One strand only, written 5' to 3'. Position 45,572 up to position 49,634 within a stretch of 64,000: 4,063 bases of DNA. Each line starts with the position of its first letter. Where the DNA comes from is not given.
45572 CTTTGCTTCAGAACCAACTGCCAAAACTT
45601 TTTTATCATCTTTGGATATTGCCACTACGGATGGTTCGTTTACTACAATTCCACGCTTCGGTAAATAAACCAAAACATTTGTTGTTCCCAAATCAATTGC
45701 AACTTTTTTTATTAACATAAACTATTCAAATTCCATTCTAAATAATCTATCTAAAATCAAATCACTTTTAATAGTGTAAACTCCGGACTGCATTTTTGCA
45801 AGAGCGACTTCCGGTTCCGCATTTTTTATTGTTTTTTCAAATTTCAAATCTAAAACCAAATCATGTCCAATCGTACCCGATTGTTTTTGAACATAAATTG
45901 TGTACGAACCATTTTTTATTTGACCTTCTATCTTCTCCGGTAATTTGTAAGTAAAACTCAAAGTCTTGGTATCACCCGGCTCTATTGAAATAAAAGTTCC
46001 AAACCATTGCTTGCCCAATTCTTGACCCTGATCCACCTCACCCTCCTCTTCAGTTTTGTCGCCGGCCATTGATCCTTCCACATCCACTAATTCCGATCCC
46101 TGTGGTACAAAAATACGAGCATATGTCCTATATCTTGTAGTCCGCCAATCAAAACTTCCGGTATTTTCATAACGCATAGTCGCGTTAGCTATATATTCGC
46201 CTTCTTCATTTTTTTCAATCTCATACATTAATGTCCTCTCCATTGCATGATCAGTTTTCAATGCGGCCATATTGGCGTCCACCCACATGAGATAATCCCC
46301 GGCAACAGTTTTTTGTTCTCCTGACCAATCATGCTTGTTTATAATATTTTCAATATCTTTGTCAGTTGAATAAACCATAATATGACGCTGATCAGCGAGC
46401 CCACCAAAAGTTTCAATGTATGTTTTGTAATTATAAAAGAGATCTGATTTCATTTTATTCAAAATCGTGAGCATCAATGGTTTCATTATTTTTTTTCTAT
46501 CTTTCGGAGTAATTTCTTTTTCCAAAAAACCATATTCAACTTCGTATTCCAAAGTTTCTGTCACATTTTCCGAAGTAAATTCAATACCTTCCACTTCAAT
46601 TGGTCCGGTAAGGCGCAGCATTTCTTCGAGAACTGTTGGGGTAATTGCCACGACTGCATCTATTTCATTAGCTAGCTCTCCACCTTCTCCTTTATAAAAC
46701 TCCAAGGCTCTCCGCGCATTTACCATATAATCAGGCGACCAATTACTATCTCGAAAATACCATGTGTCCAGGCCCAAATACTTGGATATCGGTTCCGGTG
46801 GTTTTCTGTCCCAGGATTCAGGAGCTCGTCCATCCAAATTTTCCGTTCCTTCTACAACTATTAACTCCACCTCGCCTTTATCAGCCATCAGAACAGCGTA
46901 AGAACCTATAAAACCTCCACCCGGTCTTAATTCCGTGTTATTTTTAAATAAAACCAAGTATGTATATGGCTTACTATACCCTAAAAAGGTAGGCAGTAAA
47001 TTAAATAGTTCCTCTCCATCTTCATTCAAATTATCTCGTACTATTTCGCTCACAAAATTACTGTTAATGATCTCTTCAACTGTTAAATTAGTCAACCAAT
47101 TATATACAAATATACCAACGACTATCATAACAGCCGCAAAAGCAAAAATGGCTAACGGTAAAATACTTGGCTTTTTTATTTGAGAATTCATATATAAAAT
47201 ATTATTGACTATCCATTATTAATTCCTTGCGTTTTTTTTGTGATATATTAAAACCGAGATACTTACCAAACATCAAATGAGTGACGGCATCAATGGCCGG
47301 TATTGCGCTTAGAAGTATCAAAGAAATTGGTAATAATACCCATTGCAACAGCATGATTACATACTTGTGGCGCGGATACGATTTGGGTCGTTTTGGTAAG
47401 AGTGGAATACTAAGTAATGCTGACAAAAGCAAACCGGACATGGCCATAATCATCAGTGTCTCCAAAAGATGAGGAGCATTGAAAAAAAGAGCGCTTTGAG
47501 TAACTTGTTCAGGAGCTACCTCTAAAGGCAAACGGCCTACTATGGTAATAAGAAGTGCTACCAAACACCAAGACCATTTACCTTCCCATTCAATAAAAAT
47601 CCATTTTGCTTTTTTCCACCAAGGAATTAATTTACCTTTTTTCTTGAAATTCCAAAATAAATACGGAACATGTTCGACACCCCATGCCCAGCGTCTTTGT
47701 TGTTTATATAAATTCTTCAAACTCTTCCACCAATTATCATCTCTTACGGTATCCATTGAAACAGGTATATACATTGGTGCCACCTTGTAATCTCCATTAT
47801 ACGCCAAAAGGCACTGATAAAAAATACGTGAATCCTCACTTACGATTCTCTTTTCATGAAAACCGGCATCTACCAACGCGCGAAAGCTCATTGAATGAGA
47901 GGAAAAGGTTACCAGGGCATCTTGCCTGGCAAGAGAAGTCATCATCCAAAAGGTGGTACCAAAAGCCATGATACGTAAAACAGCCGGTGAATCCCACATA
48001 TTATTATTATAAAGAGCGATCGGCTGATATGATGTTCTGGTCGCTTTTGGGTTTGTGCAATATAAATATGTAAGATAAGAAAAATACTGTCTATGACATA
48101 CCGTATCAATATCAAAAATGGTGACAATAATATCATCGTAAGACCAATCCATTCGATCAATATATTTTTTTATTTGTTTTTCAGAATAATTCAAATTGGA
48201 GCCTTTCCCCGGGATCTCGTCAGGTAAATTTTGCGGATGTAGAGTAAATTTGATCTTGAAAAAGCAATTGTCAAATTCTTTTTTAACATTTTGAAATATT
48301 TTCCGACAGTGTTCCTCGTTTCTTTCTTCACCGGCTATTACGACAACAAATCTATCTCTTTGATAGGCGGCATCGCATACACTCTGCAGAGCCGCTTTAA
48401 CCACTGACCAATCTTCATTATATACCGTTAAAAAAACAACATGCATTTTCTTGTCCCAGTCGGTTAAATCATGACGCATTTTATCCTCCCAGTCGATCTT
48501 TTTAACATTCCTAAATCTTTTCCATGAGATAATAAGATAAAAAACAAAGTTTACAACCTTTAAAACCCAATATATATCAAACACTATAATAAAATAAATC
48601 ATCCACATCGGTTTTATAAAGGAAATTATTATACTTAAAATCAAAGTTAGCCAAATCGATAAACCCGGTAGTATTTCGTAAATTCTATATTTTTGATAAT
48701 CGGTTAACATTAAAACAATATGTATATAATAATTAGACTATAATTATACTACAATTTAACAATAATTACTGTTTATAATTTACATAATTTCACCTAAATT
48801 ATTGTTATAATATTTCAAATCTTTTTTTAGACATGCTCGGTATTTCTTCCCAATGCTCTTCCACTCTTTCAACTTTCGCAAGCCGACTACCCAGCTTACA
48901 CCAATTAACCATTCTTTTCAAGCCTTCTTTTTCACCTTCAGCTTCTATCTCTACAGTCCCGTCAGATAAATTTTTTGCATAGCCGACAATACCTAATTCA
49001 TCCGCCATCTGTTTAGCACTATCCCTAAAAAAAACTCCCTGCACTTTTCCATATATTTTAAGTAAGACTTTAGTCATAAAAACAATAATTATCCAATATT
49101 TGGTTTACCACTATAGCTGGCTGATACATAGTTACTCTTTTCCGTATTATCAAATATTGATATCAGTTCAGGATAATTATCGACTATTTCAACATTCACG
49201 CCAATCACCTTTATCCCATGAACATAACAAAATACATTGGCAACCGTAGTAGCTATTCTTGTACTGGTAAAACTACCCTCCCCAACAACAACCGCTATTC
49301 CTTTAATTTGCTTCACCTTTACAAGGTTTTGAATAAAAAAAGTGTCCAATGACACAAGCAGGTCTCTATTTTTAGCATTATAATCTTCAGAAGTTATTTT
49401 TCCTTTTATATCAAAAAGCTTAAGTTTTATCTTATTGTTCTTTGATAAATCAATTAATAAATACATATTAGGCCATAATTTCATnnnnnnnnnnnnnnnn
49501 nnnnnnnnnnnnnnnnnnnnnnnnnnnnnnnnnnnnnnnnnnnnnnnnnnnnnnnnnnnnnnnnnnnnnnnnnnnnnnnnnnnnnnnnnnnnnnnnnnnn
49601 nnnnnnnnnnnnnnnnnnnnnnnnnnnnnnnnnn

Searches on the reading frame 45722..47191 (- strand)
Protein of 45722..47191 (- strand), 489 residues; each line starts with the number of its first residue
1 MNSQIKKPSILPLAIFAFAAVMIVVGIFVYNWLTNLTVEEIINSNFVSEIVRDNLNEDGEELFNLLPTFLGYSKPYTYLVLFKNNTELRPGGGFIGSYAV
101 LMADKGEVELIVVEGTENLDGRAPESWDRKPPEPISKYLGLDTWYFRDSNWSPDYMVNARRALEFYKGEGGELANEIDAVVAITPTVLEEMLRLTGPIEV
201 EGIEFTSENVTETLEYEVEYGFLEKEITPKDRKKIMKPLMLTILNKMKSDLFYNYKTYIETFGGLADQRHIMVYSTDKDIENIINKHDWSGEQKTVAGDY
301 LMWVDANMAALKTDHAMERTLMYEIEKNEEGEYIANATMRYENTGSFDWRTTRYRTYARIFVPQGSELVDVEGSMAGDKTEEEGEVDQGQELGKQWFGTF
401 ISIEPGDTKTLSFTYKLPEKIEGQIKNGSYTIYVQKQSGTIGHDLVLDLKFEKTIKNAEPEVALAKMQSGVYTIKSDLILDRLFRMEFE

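Call 108: search_protein_families(library=pfam, proteins=[window:45722-47191:-], max_evalue=0.0001)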
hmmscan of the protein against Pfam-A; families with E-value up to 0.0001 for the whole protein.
window:45722-47191:- (489 aa): 1 family
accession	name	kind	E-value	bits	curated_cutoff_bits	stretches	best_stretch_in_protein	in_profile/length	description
PF13196.11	DUF4012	-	4.4e-30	105.5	28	1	75-217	3-142/144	Protein of unknown function (DUF4012)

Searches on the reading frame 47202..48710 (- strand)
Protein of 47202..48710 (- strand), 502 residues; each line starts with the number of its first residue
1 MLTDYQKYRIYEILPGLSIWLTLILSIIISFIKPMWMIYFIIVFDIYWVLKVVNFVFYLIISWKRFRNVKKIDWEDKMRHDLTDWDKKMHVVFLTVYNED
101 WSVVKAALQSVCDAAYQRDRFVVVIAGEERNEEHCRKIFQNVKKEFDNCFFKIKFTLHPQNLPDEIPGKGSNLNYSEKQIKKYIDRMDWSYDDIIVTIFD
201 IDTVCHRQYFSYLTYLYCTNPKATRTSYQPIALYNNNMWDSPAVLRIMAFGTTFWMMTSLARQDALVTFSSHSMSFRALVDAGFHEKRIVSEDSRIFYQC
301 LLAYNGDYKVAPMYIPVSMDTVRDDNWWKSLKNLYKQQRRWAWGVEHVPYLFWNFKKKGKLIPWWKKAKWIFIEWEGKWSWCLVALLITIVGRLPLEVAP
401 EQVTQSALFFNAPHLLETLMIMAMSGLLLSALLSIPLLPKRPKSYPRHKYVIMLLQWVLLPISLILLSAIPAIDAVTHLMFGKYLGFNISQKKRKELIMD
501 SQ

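Call 108: search_protein_families(library=pfam, proteins=[window:47202-48710:-], max_evalue=0.0001)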
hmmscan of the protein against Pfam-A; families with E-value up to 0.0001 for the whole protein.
window:47202-48710:- (502 aa): 1 family
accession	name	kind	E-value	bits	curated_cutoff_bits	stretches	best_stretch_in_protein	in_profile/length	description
PF13632.12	Glyco_trans_2_3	-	5.6e-05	23.5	27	1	195-406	1-183/198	Glycosyl transferase family group 2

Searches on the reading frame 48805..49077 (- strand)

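Call 108: search_protein_families(library=pfam, proteins=[window:48805-49077:-], max_evalue=0.0001)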
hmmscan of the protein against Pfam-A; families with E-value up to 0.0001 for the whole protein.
window:48805-49077:- (90 aa): 1 family
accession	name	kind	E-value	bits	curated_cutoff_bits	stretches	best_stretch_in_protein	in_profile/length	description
PF00708.24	Acylphosphatase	-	4.6e-24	84.9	22.5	1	7-89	4-85/85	Acylphosphatase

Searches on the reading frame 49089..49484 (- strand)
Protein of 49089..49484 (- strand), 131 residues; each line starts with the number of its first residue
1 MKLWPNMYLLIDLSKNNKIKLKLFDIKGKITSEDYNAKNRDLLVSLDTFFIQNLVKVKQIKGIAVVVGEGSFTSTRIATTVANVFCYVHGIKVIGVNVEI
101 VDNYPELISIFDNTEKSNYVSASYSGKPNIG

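Call 109: search_protein_families(library=pfam, proteins=[window:49089-49484:-], max_evalue=0.0001)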
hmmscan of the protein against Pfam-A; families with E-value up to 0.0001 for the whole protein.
window:49089-49484:- (131 aa): 1 family
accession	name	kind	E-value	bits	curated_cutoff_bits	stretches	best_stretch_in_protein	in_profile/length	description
PF00814.31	TsaD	-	1.7e-06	28.4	24.8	1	42-97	33-88/264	tRNA N6-adenosine threonylcarbamoyltransferase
